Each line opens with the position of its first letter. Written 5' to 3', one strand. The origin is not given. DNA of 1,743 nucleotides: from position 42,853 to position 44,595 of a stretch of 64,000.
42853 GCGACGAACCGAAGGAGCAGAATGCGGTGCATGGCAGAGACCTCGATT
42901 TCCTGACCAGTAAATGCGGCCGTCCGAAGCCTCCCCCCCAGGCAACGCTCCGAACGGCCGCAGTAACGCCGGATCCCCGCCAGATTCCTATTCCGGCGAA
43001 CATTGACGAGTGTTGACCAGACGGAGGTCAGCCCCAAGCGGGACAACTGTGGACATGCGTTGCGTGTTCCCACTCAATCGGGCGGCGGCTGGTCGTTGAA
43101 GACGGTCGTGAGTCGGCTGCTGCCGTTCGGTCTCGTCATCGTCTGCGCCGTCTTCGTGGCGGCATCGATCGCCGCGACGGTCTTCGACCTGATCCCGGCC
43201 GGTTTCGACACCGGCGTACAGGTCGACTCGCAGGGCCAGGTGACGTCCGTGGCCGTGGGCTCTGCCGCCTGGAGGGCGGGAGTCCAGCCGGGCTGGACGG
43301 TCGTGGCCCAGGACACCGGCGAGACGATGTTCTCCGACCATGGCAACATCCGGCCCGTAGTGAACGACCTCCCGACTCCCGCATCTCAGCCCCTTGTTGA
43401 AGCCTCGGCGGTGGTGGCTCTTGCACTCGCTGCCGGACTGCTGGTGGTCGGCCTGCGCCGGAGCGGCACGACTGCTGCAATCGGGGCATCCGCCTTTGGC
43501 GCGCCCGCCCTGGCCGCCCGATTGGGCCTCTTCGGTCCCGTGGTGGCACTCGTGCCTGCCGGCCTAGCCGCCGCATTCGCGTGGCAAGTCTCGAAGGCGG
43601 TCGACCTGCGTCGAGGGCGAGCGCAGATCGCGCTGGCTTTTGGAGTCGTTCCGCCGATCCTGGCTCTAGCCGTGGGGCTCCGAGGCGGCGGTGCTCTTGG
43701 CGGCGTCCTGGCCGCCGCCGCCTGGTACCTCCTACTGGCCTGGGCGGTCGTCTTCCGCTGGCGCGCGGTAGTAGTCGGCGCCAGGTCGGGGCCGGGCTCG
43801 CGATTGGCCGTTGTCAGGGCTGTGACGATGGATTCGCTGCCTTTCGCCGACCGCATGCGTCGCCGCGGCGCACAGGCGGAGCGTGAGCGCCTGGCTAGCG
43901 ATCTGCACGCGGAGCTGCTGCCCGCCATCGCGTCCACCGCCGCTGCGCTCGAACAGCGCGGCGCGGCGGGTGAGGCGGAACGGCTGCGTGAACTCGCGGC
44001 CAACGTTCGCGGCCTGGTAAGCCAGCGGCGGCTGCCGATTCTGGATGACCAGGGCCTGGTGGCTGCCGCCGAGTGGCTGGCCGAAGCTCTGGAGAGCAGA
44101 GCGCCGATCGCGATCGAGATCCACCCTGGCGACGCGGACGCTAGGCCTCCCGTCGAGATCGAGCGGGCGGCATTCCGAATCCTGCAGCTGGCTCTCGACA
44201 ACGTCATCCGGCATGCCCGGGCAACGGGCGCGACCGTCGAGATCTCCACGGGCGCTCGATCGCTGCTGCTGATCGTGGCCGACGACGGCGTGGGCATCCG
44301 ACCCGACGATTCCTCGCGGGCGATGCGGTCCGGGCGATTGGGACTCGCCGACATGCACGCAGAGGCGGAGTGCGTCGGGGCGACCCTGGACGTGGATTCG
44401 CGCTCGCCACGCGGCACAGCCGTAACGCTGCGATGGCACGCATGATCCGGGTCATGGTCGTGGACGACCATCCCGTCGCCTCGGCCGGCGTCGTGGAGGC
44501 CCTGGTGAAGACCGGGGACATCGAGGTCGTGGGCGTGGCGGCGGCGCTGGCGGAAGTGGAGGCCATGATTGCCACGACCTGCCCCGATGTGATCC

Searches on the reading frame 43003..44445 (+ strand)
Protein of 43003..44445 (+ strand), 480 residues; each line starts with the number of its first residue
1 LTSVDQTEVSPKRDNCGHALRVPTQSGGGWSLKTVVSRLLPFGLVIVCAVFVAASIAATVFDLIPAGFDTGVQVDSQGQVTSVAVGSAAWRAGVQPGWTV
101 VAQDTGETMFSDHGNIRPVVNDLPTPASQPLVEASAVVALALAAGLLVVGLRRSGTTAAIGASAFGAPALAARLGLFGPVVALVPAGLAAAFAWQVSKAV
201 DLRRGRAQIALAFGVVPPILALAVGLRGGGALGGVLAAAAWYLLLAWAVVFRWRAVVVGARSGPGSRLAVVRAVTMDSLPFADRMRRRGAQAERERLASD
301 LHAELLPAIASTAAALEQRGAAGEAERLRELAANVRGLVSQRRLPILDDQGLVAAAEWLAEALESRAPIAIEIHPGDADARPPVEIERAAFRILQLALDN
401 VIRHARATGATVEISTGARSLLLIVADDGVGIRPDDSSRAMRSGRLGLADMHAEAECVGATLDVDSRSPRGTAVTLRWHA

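Call 59: search_protein_families(library=pfam, proteins=[window:43003-44445:+], max_evalue=0.00001)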
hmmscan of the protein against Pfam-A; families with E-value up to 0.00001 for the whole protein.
window:43003-44445:+ (480 aa): 1 family
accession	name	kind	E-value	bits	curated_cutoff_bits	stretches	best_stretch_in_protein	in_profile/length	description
PF02518.31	HATPase_c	-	1.2e-10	42.3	26.4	1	387-478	3-107/111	Histidine kinase-, DNA gyrase B-, and HSP90-like ATPase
